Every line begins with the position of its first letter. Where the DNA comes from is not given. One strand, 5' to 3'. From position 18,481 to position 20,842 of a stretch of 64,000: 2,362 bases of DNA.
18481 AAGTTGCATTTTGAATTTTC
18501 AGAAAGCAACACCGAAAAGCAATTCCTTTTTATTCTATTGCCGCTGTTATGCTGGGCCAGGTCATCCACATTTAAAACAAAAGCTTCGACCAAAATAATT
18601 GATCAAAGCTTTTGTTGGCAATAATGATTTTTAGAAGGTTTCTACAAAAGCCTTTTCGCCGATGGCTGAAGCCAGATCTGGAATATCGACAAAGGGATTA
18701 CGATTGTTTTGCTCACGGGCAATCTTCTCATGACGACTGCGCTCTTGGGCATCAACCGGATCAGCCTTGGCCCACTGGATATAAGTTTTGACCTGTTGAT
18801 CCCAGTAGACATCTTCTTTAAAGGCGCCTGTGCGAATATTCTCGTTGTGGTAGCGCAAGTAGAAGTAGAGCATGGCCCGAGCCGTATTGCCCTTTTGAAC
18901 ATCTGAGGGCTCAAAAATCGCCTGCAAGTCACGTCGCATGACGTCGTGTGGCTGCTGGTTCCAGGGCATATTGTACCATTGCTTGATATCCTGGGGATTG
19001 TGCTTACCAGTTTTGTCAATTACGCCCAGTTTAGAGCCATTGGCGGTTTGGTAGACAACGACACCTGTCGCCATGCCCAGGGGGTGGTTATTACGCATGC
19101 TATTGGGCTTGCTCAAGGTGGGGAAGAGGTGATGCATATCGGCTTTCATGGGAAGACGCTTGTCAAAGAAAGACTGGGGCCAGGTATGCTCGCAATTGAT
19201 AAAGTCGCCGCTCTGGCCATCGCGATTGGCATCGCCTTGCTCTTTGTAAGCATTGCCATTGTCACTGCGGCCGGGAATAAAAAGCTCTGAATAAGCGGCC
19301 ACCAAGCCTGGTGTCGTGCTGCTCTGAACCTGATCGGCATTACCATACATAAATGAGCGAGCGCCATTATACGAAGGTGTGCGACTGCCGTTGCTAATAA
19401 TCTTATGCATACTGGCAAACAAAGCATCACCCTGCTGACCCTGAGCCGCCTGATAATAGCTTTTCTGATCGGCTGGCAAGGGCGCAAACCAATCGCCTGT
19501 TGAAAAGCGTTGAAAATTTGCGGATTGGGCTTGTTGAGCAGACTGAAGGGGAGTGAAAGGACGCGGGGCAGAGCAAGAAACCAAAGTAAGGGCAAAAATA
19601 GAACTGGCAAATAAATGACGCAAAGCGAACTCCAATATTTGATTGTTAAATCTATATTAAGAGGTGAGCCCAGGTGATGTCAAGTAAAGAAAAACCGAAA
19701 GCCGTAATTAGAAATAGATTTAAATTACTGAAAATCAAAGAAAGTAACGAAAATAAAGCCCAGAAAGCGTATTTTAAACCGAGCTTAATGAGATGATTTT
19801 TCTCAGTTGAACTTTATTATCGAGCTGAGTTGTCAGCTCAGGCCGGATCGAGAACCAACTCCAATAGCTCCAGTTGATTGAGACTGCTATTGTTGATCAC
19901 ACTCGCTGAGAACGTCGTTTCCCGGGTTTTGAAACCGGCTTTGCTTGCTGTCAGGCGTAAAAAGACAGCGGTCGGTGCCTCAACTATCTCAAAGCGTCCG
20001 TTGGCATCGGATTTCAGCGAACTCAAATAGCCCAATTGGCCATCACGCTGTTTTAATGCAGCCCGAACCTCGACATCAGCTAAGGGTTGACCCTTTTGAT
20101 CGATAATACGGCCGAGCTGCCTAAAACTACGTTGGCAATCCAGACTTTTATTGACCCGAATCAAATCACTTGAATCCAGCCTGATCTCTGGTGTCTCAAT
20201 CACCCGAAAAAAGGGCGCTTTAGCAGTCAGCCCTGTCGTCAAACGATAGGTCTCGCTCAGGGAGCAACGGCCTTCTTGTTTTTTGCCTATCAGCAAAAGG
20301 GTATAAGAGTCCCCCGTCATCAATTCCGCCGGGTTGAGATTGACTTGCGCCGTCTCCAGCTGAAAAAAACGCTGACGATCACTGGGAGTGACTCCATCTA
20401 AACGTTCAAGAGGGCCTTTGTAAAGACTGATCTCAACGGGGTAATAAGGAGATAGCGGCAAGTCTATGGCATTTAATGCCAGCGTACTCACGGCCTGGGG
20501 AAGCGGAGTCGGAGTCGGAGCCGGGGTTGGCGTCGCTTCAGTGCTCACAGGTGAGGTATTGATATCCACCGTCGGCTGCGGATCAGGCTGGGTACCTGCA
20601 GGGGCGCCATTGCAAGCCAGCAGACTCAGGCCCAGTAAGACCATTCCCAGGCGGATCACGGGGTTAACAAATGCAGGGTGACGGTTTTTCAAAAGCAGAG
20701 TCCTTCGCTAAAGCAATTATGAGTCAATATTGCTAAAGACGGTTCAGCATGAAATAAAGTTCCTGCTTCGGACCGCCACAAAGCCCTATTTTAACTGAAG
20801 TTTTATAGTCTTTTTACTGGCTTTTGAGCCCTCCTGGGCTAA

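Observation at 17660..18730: Low-GC 0.8-kb islet flanked by imperfect direct repeats of the endonuclease I gene 3' end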

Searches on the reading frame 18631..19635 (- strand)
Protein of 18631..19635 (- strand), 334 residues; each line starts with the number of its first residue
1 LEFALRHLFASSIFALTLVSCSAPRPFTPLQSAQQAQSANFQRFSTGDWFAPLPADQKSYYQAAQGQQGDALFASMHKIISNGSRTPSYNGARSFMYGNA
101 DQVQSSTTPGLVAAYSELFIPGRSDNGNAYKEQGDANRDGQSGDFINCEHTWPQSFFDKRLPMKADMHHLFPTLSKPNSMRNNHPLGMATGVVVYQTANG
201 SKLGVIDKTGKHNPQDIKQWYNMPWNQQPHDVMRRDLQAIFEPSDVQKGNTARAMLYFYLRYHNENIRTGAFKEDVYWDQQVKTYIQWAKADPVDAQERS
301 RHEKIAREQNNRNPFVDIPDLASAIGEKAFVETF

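Call 7: search_protein_families(library=pfam, proteins=[window:18631-19635:-], max_evalue=0.01)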
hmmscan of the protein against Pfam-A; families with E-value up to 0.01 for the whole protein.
window:18631-19635:- (334 aa): 1 family
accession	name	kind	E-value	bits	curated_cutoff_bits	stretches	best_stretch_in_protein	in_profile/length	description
PF04231.19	Endonuclease_1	-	3.4e-37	128.9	25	1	75-319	8-234/235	Endonuclease I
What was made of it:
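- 18631..19635 (-): Live endA, a periplasmic/extracellular endonuclease I with a lipoprotein-type signal (LTLVSC). NCBI's gene call starts 4 codons later (330 aa, P0122). PF04231 at 128.9 bits (call 7).
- Checked: endA (18631-19635, minus) is a bona fide Endonuclease_1 gene: PF04231, 129 bits (call 7).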

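Call 8: search_protein_families(library=ncbifam, proteins=[window:18631-19635:-], max_evalue=0.01)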
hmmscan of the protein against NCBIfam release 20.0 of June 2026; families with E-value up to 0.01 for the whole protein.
window:18631-19635:- (334 aa): 1 family
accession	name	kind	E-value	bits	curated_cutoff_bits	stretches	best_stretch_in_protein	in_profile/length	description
NF011716.0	PRK15137.1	equivalog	2.6e-06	27.6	372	1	232-317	152-227/235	deoxyribonuclease I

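Call 9: find_encoding_contigs(protein=window:18631-19635:-, flank=10000, max_places=10)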
Protein window:18631-19635:- (334 aa): no gene with exactly this product is on record in the collection.

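Call 11: find_related_loci(query=window:18631-19635:-, collection=genome_contigs, flank=10000)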
Query window:18631-19635:- (334 aa) in genome_contigs; peptide patterns used: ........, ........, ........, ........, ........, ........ (x = any residue, [..] = any of these).
50 stretches matched a pattern; 29 encode a relative of the query (tblastn E <= 1e-3); 29 distinct loci.
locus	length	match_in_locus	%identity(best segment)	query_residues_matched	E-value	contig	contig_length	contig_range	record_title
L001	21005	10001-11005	73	3-334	1e-164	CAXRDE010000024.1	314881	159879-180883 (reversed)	MAG: Candidatus Sericytochromatia bacterium isolate CJ05B_2.89 genome assembly, contig: k141_603861, whole genome shotgu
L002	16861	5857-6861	69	9-334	8e-163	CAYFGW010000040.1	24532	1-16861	MAG TPA_asm: uncultured Candidatus Sericytochromatia bacterium isolate ERP003628_co1_38 genome assembly, contig: NODE_78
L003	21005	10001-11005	70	3-333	1e-161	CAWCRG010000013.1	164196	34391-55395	MAG: Candidatus Sericytochromatia bacterium isolate MFD03250.bin.2.6 genome assembly, contig: contig_25410, whole genome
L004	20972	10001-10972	54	9-326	2e-119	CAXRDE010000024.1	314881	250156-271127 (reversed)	MAG: Candidatus Sericytochromatia bacterium isolate CJ05B_2.89 genome assembly, contig: k141_603861, whole genome shotgu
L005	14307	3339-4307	53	15-330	2e-106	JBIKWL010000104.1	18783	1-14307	MAG: Candidatus Sericytochromatia bacterium isolate ME2015-09-13_3300035666_group6_bin207 Rohwer_bin1392_scaffold_1126_c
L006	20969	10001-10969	53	15-330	2e-106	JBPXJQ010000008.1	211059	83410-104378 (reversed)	MAG: Candidatus Blackallbacteria bacterium isolate mt_P12 k141_141217, whole genome shotgun sequence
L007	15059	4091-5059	53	15-330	2e-106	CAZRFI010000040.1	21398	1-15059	MAG TPA_asm: uncultured Candidatus Sericytochromatia bacterium isolate binchicken_co266_209 genome assembly, contig: NOD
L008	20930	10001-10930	53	30-330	1e-105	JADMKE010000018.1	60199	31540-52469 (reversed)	MAG: Candidatus Sericytochromatia bacterium isolate MAG_89 NODE_582_length_60199_cov_18.516893, whole genome shotgun seq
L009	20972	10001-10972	52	21-330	1e-104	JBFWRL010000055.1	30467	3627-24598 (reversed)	MAG: Candidatus Sericytochromatia bacterium isolate CA_2019_TPBF_205 NODE_7922_length_30467_cov_4.271721_TPBF, whole gen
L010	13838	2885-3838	49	16-327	8e-103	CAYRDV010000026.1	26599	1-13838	MAG TPA_asm: uncultured Candidatus Sericytochromatia bacterium isolate binchicken_co248_139 genome assembly, contig: NOD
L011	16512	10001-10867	52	36-330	4e-97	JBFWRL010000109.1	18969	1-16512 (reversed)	MAG: Candidatus Sericytochromatia bacterium isolate CA_2019_TPBF_205 NODE_13393_length_18969_cov_4.938117_TPBF, whole ge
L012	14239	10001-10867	52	36-330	5e-96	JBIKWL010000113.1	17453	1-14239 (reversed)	MAG: Candidatus Sericytochromatia bacterium isolate ME2015-09-13_3300035666_group6_bin207 Rohwer_bin1392_scaffold_315_c2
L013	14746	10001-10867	52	36-330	1e-95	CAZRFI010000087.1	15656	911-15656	MAG TPA_asm: uncultured Candidatus Sericytochromatia bacterium isolate binchicken_co266_209 genome assembly, contig: NOD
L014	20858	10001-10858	52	36-327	1e-95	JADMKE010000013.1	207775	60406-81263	MAG: Candidatus Sericytochromatia bacterium isolate MAG_89 NODE_87_length_207775_cov_19.670831, whole genome shotgun seq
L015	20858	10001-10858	52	36-327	3e-95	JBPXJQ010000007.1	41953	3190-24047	MAG: Candidatus Blackallbacteria bacterium isolate mt_P12 k141_12760, whole genome shotgun sequence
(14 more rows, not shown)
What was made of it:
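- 18631..19635 (-): 73% identical to the Sericytochromatia orthologue in L001 (call 11).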

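Call 27: find_homologous_proteins(query=window:18631-19635:-, max_evalue=1e-60)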
Query window:18631-19635:- (334 aa): 156 proteins with E <= 1e-60 among 2263 candidates; the best 120 are listed.
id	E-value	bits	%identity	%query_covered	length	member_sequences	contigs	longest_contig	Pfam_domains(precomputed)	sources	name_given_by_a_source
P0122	3.1e-226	768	100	99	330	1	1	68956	PF04231.20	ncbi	-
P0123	6.4e-167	573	74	99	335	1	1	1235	PF04231.20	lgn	-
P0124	5.5e-161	553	69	99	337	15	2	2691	PF04231.20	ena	-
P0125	2.9e-157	541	69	98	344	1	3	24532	PF04231.20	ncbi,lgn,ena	-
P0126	6.6e-145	501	62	97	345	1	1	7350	PF04231.20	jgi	jgi:deoxyribonuclease-1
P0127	6.8e-143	494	60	98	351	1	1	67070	PF04231.20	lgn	-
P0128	9.2e-120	418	60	85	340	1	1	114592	PF04231.20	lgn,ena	-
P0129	1.7e-117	410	55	97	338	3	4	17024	PF04231.20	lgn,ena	-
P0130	4.8e-116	406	52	93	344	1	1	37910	PF04231.20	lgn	-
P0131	1.1e-114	401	53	99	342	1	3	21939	PF04231.20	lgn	-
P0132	5.8e-114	399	55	95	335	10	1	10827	PF04231.20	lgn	-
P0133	7.3e-113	395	53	90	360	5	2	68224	PF04231.20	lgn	-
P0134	1.0e-112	395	50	99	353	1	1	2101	PF04231.20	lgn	-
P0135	5.0e-112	392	55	89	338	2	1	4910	PF04231.20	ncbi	-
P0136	1.1e-111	391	50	98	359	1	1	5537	PF04231.20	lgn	-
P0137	2.4e-111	390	57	89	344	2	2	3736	PF04231.20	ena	-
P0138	4.1e-111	390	51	98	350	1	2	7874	PF04231.20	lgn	-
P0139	1.5e-108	381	51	98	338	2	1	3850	PF04231.20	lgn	-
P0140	6.8e-108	379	57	85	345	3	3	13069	PF04231.20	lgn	-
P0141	9.0e-107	375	50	98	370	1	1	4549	PF04231.20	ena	-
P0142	2.0e-106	374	49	98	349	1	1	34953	PF04231.20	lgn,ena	-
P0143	3.5e-106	373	50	97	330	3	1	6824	PF04231.20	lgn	-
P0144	6.2e-104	366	51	97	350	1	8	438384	PF04231.20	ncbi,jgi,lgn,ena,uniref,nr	ncbi:hypothetical protein COW36_04080 [bacterium (Candidatus Blackallbacteria) CG17_big_fil_post_rev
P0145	8.4e-104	365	49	98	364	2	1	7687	PF04231.20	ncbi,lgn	-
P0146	4.6e-103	363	50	97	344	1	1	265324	PF04231.20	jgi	jgi:endonuclease I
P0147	7.7e-103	362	53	95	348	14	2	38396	PF04231.20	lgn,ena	-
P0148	2.0e-102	361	49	98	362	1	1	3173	PF04231.20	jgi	jgi:endonuclease I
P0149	1.4e-101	358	50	97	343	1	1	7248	PF04231.20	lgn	-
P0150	2.7e-101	357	49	98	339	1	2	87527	PF04231.20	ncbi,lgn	-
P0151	5.8e-101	356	50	98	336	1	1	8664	PF04231.20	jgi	jgi:endonuclease I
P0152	6.0e-101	356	38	84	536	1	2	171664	PF04231.20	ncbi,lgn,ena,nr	ncbi:MAG: hypothetical protein COB02_08685 [Candidatus Cloacimonadota bacterium]|nr:MAG: hypothetica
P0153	2.3e-100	354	37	84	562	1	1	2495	PF04231.20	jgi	jgi:endonuclease I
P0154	2.6e-100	354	49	97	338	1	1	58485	PF04231.20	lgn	-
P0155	1.5e-98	348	49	93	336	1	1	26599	PF04231.20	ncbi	-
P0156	1.9e-98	348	50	95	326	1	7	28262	PF04231.20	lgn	-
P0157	6.7e-98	346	47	97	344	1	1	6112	PF04231.20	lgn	-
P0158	2.3e-97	344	39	81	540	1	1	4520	PF04231.20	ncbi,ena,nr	ncbi:endonuclease [bacterium]|nr:endonuclease [bacterium]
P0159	5.6e-97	343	54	85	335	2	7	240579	PF04231.20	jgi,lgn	jgi:endonuclease I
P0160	5.9e-95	336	47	98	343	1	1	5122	PF04231.20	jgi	jgi:endonuclease I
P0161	7.3e-95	336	47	98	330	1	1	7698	PF04231.20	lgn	-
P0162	5.1e-94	333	46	97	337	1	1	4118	PF04231.20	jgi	jgi:endonuclease I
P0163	1.3e-93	332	51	85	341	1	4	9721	PF04231.20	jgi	jgi:endonuclease I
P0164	8.2e-93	329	50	95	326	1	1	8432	PF04231.20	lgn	-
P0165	1.3e-92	329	47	97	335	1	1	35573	PF04231.20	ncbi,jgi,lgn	-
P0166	3.4e-92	327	49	85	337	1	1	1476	PF04231.20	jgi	-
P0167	3.6e-92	327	52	87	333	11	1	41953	PF04231.20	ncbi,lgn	-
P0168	6.1e-92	326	51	85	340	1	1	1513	PF04231.20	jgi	jgi:endonuclease I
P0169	7.1e-92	326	49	99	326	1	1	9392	PF04231.20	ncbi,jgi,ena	jgi:endonuclease I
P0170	9.4e-92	326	52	83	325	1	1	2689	PF04231.20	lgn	-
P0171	1.1e-91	326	48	96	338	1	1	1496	PF04231.20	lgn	-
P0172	1.4e-90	322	46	97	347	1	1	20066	PF04231.20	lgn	-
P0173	5.0e-90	320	52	87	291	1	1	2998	PF04231.20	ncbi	ncbi:MAG: endonuclease, partial [Candidatus Sericytochromatia bacterium]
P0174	1.7e-89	318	48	98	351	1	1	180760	PF04231.20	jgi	jgi:endonuclease I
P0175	1.9e-89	318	47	97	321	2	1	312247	PF04231.20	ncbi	ncbi:MAG: endonuclease [Candidatus Sericytochromatia bacterium]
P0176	2.6e-89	318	51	85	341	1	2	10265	PF04231.20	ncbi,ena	-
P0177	3.0e-88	314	47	99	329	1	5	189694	PF04231.20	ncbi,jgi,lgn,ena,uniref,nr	ncbi:hypothetical protein COW36_16230 [bacterium (Candidatus Blackallbacteria) CG17_big_fil_post_rev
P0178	3.0e-88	314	50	85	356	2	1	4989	PF04231.20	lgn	-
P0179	3.1e-88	314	47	98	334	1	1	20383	PF04231.20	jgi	jgi:endonuclease I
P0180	3.1e-88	314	46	99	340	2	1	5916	PF04231.20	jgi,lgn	jgi:endonuclease I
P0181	4.1e-88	314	48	93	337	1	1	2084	PF04231.20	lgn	-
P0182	5.5e-88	313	49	85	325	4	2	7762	PF04231.20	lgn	-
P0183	6.8e-88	313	45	97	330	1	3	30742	PF04231.20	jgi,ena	-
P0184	7.7e-88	313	46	90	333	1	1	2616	PF04231.20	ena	-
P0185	8.6e-88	313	46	94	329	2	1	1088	PF04231.20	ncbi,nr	ncbi:hypothetical protein EON78_06790 [bacterium]|nr:MAG: hypothetical protein EON78_06790 [bacteriu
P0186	2.5e-87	311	44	96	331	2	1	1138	PF04231.20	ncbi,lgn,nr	ncbi:hypothetical protein EON78_06340 [bacterium]|nr:MAG: hypothetical protein EON78_06340 [bacteriu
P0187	4.5e-87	310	45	97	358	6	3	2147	PF04231.20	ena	-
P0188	6.2e-87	310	49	92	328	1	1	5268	PF04231.20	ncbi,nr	ncbi:MAG: hypothetical protein CVV27_13095 [Candidatus Melainabacteria bacterium HGW-Melainabacteria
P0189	7.1e-87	310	47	94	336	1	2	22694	PF04231.20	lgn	-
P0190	7.3e-87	310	45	98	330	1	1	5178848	PF04231.20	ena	-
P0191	1.5e-86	309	46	91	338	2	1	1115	PF04231.20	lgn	-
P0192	1.5e-86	309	47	85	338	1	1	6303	PF04231.20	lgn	-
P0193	1.6e-86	309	44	96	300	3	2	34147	PF04231.20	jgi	-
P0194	1.7e-86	309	46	96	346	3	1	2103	PF04231.20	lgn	-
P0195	3.3e-86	308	46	95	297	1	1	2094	PF04231.20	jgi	-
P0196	4.2e-86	307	43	100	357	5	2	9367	PF04231.20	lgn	-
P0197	5.6e-86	307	46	96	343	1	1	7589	PF04231.20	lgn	-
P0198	9.3e-86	306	46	97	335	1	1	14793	PF04231.20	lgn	-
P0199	2.4e-85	305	48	90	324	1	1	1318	PF04231.20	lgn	-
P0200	3.3e-85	304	45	97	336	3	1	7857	PF04231.20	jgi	jgi:endonuclease I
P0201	4.0e-85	304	47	91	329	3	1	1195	PF04231.20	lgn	-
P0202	6.0e-85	304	44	97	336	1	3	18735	PF04231.20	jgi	jgi:endonuclease I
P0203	8.7e-85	303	44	96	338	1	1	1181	PF04231.20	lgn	-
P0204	9.2e-85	303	47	95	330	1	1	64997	PF04231.20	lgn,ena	-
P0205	3.0e-84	301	44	97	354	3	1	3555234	PF04231.20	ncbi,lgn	ncbi:MAG: endonuclease [Candidatus Sericytochromatia bacterium]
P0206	6.4e-84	300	44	97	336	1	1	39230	PF04231.20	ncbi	ncbi:MAG: endonuclease [Candidatus Sericytochromatia bacterium]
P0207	1.1e-83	299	46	98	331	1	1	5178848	PF04231.20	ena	-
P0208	1.9e-83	299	44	93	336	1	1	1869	PF04231.20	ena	-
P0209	2.9e-83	298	43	99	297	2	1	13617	PF04231.20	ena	-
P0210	4.9e-83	297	45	97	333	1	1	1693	PF04231.20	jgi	-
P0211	5.4e-83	297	47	92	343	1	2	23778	PF04231.20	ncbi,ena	-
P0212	4.2e-82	294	45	91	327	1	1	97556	PF04231.20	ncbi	-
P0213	5.7e-82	294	44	95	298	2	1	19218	PF04231.20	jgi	-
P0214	6.7e-82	293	42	96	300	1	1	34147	PF04231.20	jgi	-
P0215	2.7e-81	292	45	93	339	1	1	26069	PF04231.20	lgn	-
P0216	5.9e-81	290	41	96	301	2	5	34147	PF04231.20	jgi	-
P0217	2.7e-80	288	43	94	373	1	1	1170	PF04231.20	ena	-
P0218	3.2e-80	288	44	94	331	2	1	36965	PF04231.20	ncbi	-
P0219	3.3e-80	288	43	98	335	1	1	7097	PF04231.20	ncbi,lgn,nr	ncbi:MAG: endonuclease [Candidatus Sericytochromatia bacterium]|nr:endonuclease [Candidatus Sericyto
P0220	1.3e-79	286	45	92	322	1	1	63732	PF04231.20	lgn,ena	-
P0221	1.9e-79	285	47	84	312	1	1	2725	PF04231.20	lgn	-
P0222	3.1e-79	285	44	96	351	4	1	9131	PF04231.20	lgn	-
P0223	3.4e-79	285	45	93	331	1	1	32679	PF04231.20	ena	-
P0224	3.6e-79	285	43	96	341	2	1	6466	PF04231.20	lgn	-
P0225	5.6e-79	284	44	85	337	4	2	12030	PF04231.20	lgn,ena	-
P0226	7.7e-78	280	41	98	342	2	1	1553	PF04231.20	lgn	-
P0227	1.4e-77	279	42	98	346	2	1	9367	PF04231.20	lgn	-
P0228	5.9e-77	277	46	85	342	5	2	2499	PF04231.20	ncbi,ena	-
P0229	1.2e-76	276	45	93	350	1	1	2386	PF04231.20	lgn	-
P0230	4.8e-76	274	41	99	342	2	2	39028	PF04231.20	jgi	jgi:endonuclease I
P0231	1.7e-75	272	42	93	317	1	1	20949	PF04231.20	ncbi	-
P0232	1.9e-75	272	39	98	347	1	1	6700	PF04231.20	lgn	-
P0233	2.8e-75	272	41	97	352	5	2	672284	PF04231.20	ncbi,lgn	-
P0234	3.0e-75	272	42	96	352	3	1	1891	PF04231.20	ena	-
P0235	3.2e-75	272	43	99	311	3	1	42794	PF04231.20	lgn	-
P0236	6.5e-75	271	43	93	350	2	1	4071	PF04231.20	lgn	-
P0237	1.2e-74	270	41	98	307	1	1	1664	PF04231.20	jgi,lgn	jgi:deoxyribonuclease-1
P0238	1.7e-74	269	40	98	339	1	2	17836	PF04231.20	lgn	-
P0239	3.2e-74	268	46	90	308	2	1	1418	PF04231.20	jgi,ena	-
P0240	5.5e-74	267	43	93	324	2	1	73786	PF04231.20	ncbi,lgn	-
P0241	6.8e-74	267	39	98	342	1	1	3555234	PF04231.20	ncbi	ncbi:MAG: endonuclease [Candidatus Sericytochromatia bacterium]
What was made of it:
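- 18631..19635 (-): P0122 is 100% identical (call 27).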

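Call 37: search_protein_families(library=phrogs, proteins=[window:18631-19635:-], max_evalue=0.01)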
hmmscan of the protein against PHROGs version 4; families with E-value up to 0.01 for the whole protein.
window:18631-19635:- (334 aa): 0 families

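Call 46: find_related_loci(query=window:18631-19635:-, collection=metagenome_contigs, flank=10000)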
Query window:18631-19635:- (334 aa) in metagenome_contigs; peptide patterns used: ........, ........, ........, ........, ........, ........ (x = any residue, [..] = any of these).
51 stretches matched a pattern; 18 encode a relative of the query (tblastn E <= 1e-3); 18 distinct loci.
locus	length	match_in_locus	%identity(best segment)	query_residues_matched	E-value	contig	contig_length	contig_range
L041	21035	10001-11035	51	6-330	6e-110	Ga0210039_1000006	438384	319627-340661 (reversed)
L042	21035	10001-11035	51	6-330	6e-110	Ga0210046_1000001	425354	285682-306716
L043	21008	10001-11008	49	5-330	6e-109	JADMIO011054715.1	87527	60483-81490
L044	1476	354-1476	49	48-331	6e-103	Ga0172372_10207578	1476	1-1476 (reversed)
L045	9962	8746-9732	44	2-330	6e-94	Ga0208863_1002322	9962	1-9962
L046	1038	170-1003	50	48-331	1e-100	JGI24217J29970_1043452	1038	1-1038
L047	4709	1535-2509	46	8-330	1e-90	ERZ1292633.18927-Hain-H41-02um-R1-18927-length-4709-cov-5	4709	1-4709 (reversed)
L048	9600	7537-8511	46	8-330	1e-90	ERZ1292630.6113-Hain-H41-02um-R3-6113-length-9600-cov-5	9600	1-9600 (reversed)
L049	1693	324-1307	45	6-330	3e-94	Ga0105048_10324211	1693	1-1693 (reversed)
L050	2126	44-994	44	13-330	4e-90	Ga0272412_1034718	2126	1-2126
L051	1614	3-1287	41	11-330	3e-91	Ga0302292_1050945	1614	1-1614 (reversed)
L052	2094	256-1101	46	14-331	7e-89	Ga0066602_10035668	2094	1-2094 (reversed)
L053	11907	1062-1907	44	14-330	1e-87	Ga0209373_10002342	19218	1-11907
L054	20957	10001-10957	45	16-330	2e-90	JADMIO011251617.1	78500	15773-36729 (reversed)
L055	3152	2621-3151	46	9-175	2e-46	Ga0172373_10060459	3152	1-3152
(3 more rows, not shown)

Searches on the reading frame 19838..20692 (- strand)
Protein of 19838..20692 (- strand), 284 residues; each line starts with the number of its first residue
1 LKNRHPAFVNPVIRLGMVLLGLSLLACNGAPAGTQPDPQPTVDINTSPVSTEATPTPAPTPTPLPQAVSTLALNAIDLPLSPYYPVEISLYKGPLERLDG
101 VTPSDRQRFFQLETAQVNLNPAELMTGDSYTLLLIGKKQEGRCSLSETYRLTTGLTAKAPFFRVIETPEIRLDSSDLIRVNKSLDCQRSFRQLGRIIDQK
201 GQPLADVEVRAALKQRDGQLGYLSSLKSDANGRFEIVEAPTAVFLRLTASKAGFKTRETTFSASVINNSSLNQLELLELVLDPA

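Call 7: search_protein_families(library=pfam, proteins=[window:19838-20692:-], max_evalue=0.01)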
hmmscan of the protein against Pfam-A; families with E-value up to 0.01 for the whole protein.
window:19838-20692:- (284 aa): 2 families
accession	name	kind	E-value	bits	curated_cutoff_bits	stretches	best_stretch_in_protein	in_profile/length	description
PF13620.12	CarboxypepD_reg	-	1.9e-07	31.8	32.3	1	194-271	4-77/82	Carboxypeptidase regulatory-like domain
PF13715.12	CarbopepD_reg_2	-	0.0038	17.7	32.2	1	194-272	3-73/88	CarboxypepD_reg-like domain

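Call 8: search_protein_families(library=ncbifam, proteins=[window:19838-20692:-], max_evalue=0.01)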
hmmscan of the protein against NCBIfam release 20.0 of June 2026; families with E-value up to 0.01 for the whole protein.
window:19838-20692:- (284 aa): 0 families

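Call 16: find_encoding_contigs(protein=window:19838-20692:-, flank=10000, max_places=10)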
Protein window:19838-20692:- (284 aa): no gene with exactly this product is on record in the collection.

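Call 37: search_protein_families(library=phrogs, proteins=[window:19838-20692:-], max_evalue=0.01)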
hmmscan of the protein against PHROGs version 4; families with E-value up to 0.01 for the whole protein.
window:19838-20692:- (284 aa): 0 families
